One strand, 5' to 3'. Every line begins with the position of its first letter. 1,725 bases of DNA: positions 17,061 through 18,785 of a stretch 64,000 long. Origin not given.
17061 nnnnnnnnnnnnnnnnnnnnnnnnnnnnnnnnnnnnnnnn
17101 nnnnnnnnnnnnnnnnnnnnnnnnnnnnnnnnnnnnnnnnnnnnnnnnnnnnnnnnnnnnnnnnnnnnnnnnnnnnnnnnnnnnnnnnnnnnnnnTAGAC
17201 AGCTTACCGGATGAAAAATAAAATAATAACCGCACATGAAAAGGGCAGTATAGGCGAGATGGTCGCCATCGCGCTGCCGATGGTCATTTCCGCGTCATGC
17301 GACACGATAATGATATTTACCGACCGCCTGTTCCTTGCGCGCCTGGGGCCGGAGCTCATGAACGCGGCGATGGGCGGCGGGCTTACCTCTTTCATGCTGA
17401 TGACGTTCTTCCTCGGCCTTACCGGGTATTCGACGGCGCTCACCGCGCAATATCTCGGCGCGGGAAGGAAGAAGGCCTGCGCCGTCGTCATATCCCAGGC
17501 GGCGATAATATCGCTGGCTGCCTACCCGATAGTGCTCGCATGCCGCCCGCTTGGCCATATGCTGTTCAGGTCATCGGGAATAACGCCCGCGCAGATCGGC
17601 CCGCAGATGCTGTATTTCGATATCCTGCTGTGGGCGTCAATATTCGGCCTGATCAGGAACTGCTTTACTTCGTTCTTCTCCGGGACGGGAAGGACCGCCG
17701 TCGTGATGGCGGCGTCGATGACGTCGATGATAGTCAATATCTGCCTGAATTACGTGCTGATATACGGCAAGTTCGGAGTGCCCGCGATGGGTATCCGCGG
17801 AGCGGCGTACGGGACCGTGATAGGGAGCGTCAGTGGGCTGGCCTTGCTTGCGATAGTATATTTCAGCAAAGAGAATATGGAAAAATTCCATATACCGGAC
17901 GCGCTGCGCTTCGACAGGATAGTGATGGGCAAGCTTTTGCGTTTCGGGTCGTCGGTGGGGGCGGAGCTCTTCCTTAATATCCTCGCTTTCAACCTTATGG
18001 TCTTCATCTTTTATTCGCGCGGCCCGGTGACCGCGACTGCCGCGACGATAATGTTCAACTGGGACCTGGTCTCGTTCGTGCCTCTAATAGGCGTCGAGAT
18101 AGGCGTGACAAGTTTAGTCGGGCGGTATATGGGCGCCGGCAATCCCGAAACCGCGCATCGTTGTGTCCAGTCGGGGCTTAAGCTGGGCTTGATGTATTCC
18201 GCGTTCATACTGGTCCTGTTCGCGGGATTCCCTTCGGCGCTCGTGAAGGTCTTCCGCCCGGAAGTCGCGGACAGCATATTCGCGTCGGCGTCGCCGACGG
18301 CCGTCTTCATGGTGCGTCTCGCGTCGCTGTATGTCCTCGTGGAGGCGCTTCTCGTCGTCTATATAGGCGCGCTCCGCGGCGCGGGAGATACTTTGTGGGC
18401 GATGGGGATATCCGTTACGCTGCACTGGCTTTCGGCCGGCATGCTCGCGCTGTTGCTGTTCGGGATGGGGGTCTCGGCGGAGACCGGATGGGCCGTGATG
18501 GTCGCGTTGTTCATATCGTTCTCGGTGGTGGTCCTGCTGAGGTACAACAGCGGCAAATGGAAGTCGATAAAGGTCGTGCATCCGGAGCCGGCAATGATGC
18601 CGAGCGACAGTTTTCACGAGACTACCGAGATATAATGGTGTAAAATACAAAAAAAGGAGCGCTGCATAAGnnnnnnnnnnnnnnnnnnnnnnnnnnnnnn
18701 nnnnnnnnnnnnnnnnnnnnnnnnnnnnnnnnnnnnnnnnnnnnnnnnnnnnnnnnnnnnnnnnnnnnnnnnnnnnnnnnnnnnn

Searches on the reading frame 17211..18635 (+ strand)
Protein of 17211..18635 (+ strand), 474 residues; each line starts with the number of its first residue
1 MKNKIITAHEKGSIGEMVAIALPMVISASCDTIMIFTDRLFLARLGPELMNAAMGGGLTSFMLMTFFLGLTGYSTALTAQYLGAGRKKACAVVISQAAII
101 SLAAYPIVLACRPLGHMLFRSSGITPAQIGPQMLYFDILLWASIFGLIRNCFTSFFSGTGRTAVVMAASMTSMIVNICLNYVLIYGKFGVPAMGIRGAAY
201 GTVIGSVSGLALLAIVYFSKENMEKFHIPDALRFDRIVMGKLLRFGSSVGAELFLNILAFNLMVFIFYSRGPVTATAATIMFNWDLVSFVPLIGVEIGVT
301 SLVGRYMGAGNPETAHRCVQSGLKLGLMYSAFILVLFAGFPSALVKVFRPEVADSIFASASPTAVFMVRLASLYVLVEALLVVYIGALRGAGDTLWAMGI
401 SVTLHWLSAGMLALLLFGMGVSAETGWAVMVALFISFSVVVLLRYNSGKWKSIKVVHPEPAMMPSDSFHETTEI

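Call 83: search_protein_families(library=pfam, proteins=[window:17211-18635:+], max_evalue=0.001)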
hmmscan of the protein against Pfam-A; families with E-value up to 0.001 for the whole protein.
window:17211-18635:+ (474 aa): 2 families
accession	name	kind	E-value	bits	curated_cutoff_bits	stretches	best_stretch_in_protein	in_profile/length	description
PF01554.23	MatE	-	1e-27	97.3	24.9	2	252-403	5-150/161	MatE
PF07226.16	DUF1422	-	0.00055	20.4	23.2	0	47-92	51-96/114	Protein of unknown function (DUF1422)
